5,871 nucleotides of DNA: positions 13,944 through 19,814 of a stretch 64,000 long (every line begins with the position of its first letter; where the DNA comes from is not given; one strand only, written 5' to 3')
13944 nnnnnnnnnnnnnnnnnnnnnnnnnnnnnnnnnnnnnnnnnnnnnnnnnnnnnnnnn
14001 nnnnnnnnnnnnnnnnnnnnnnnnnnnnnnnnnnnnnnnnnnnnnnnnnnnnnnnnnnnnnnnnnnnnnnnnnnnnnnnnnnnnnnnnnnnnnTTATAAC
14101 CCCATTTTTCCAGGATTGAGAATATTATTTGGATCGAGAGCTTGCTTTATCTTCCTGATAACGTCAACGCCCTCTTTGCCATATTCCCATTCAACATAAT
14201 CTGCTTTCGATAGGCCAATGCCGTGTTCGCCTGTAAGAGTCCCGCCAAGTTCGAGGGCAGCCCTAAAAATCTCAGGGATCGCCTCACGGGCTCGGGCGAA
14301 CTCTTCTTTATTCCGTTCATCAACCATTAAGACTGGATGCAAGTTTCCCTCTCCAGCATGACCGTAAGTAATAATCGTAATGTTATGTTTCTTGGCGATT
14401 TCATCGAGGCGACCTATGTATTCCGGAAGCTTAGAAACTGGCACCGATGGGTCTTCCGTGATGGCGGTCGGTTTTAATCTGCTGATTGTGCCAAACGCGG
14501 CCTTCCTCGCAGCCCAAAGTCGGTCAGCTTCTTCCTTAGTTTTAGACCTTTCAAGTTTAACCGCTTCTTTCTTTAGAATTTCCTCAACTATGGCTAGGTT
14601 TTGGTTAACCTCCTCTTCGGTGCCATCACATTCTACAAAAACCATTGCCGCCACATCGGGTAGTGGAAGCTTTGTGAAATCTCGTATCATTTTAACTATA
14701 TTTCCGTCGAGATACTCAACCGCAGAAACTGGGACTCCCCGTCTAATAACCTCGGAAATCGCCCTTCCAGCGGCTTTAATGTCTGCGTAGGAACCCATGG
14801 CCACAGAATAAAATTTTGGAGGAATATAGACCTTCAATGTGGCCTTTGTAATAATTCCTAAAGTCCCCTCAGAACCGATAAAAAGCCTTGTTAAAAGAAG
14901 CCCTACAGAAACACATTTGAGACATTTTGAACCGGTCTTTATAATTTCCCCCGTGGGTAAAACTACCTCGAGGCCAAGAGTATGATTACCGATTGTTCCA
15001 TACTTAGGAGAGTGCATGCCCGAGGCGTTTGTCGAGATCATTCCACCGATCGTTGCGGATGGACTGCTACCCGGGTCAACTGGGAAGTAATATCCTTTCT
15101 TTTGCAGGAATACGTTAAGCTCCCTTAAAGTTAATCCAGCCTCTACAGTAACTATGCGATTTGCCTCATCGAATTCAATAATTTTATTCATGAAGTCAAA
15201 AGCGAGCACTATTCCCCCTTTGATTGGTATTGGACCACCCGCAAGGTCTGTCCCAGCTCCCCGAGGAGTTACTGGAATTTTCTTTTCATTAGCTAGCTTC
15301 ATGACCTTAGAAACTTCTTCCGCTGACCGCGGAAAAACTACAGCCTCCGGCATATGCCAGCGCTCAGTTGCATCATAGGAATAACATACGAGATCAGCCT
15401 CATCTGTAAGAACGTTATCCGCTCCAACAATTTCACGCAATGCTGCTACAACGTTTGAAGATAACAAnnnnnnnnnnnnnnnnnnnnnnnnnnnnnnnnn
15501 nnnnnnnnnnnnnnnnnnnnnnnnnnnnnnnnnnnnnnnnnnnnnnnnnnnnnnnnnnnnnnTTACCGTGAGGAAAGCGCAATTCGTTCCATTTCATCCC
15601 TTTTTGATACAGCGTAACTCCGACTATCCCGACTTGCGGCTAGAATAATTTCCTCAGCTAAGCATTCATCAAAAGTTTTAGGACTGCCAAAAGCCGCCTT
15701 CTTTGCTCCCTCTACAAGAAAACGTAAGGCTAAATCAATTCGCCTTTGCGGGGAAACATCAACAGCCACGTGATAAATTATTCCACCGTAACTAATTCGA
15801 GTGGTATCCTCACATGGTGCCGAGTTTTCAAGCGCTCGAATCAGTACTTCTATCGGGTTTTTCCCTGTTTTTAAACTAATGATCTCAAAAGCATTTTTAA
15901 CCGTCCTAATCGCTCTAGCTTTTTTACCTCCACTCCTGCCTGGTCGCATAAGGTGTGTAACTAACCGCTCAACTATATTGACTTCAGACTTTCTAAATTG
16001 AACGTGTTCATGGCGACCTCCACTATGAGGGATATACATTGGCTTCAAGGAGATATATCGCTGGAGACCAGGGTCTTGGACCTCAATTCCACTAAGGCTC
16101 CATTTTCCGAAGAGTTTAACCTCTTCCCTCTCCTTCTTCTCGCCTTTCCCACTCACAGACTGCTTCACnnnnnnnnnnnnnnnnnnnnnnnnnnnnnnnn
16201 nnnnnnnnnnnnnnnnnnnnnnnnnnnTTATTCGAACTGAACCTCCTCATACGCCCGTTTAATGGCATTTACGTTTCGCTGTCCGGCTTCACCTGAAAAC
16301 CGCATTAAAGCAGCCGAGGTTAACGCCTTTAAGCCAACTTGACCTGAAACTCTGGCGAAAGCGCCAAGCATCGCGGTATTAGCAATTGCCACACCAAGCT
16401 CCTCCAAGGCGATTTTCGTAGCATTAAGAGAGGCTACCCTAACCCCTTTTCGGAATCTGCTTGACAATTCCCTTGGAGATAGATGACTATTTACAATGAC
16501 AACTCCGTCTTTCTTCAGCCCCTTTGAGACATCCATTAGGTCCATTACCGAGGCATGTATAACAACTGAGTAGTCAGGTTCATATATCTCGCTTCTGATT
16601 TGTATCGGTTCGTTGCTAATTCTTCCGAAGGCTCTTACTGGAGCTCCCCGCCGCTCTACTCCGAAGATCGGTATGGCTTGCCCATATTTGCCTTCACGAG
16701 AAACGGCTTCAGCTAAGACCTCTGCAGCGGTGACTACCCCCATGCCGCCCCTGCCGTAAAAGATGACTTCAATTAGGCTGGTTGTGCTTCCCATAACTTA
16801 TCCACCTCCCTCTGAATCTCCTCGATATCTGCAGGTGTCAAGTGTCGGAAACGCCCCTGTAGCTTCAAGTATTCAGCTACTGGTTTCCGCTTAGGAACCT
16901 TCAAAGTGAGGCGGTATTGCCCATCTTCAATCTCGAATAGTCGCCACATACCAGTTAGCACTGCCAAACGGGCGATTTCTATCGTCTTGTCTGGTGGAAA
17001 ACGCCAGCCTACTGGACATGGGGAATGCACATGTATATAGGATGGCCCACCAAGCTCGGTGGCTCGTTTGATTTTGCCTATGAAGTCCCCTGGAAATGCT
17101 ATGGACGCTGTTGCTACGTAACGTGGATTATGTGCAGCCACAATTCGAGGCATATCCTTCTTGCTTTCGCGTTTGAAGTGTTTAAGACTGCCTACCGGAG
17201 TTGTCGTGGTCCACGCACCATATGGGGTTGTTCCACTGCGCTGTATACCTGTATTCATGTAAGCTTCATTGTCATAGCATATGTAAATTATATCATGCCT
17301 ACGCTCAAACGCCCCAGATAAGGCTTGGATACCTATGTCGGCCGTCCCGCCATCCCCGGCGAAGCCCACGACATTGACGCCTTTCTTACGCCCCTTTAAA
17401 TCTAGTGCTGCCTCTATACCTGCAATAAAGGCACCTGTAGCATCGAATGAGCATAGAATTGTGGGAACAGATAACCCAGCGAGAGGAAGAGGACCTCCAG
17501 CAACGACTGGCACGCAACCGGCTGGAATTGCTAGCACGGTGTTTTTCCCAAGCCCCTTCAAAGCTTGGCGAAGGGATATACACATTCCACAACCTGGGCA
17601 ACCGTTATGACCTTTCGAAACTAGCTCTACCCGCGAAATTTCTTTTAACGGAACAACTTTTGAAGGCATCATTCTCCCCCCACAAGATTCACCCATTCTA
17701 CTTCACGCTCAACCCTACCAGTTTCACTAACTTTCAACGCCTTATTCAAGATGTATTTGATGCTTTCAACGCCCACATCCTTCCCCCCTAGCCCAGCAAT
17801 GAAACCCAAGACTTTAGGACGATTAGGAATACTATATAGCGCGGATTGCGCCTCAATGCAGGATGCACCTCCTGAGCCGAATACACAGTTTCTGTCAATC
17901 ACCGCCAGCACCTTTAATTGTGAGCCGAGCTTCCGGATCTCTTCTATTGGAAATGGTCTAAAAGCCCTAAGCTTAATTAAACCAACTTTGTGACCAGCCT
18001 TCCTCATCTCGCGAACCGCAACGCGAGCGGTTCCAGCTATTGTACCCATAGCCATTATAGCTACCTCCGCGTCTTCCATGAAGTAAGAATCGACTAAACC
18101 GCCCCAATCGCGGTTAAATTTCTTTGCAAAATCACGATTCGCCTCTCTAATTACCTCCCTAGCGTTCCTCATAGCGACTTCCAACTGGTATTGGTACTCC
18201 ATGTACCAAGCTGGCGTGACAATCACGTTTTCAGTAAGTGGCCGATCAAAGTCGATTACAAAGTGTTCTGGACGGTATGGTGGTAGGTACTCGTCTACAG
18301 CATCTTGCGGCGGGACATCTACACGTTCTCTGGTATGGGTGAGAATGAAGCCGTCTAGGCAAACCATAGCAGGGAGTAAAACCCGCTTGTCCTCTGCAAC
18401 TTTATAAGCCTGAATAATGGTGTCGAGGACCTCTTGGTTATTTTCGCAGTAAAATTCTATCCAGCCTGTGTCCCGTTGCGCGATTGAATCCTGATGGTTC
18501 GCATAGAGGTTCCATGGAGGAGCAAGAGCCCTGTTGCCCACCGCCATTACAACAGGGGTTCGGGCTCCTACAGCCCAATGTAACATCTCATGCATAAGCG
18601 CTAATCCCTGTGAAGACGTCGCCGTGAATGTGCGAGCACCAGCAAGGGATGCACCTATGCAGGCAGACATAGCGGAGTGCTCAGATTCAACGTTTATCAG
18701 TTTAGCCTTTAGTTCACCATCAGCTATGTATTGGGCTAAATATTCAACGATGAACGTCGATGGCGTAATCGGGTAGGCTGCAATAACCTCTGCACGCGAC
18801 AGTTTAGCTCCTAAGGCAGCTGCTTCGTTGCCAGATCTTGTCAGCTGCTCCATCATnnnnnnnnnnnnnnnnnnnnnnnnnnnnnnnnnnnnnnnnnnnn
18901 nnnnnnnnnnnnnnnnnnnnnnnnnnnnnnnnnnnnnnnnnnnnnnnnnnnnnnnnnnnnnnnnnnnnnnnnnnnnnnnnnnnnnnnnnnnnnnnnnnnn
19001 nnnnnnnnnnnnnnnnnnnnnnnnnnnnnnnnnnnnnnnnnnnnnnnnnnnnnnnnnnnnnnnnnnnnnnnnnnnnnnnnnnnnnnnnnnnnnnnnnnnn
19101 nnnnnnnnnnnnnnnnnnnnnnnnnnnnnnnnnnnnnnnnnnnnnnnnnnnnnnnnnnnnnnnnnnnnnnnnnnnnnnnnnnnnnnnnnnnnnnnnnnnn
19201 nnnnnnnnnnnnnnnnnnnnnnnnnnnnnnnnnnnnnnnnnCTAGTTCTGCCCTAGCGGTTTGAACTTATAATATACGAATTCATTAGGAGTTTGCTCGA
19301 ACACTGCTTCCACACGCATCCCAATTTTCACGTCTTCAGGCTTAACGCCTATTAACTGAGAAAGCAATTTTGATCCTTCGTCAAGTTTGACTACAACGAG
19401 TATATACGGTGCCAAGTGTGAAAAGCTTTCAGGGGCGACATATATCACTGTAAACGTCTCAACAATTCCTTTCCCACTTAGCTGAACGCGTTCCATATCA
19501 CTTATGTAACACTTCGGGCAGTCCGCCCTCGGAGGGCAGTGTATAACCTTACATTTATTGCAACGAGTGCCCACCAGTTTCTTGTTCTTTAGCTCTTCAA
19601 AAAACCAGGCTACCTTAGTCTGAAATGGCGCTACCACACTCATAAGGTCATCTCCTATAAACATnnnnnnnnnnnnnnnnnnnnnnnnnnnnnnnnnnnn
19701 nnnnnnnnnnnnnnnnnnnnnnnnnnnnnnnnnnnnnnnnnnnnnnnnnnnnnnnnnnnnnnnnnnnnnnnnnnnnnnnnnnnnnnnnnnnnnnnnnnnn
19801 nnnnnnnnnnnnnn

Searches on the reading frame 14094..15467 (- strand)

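Call 73: search_protein_families(library=pfam, proteins=[window:14094-15467:-], max_evalue=0.00001)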
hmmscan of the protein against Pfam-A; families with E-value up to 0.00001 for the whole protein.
window:14094-15467:- (457 aa): 2 families
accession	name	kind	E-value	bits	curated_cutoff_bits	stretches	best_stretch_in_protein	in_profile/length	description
PF02913.24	FAD-oxidase_C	-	1.4e-67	228.4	21.2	1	217-455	2-248/248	FAD linked oxidases, C-terminal domain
PF01565.28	FAD_binding_4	-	1.4e-47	161.4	26.4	1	40-179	1-139/139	FAD binding domain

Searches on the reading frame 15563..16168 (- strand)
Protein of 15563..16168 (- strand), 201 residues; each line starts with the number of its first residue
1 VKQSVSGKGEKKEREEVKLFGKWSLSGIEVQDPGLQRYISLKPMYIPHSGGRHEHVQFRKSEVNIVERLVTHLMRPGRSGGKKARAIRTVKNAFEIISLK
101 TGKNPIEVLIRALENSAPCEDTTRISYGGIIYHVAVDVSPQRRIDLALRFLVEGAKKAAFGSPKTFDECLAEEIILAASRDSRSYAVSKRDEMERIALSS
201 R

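Call 73: search_protein_families(library=pfam, proteins=[window:15563-16168:-], max_evalue=0.00001)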
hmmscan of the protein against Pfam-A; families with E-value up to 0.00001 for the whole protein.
window:15563-16168:- (201 aa): 1 family
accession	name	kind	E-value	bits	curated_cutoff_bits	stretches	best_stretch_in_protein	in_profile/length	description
PF00177.27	Ribosomal_S7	-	3.1e-44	150.6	24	1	36-201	2-148/148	Ribosomal protein S7p/S5e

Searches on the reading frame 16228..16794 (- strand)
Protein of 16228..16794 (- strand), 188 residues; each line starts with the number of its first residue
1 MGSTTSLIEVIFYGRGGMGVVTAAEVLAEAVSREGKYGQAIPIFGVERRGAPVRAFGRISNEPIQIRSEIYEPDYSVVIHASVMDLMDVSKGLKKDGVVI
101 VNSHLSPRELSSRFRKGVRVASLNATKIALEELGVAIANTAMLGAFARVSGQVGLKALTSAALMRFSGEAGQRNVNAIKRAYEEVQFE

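Call 73: search_protein_families(library=pfam, proteins=[window:16228-16794:-], max_evalue=0.00001)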
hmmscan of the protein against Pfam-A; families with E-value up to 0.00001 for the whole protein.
window:16228-16794:- (188 aa): 1 family
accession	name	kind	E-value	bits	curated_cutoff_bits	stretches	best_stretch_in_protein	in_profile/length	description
PF01558.24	POR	-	1.1e-39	136.8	27.4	1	16-183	1-173/173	Pyruvate ferredoxin/flavodoxin oxidoreductase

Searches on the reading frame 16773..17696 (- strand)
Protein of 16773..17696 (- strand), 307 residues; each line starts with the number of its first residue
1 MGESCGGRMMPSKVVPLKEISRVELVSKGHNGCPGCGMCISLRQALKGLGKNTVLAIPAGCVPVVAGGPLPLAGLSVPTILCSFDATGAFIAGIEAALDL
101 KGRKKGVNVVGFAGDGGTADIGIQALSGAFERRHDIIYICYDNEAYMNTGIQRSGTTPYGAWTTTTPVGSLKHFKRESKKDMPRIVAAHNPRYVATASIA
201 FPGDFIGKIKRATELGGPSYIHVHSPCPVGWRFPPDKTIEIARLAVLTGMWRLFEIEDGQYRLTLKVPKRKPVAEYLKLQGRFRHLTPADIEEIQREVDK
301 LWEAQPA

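Call 73: search_protein_families(library=pfam, proteins=[window:16773-17696:-], max_evalue=0.00001)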
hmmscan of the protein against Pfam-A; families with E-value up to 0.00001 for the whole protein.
window:16773-17696:- (307 aa): 1 family
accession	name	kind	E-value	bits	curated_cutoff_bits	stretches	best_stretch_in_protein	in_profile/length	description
PF02775.26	TPP_enzyme_C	-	4.9e-18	65.8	21.9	1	92-223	38-151/151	Thiamine pyrophosphate enzyme, C-terminal TPP binding domain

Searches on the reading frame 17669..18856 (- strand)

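Call 73: search_protein_families(library=pfam, proteins=[window:17669-18856:-], max_evalue=0.00001)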
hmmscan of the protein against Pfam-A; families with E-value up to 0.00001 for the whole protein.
window:17669-18856:- (395 aa): 2 families
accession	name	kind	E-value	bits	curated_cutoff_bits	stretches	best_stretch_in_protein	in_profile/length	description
PF01855.24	POR_N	-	1.3e-76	257.8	27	1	17-240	3-230/231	Pyruvate flavodoxin/ferredoxin oxidoreductase, thiamine diP-bdg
PF17147.9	PFOR_II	-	1e-28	100.1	27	1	263-366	1-102/102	Pyruvate:ferredoxin oxidoreductase core domain II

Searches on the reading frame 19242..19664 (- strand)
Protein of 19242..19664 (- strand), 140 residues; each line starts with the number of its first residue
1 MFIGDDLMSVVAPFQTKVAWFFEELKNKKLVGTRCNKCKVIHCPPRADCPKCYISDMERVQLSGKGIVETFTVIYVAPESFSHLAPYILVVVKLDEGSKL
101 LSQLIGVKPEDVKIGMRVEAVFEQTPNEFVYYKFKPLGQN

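Call 73: search_protein_families(library=pfam, proteins=[window:19242-19664:-], max_evalue=0.00001)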
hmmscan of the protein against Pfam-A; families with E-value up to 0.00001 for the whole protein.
window:19242-19664:- (140 aa): 2 families
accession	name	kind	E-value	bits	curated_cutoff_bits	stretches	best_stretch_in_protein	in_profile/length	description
PF01796.24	OB_ChsH2_C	-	1.4e-22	79.8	27.1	1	60-123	2-65/65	ChsH2, C-terminal OB-fold domain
PF12172.15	zf-ChsH2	-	1.5e-09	37.9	23.2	1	23-58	2-37/37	ChsH2, rubredoxin-like zinc ribbon domain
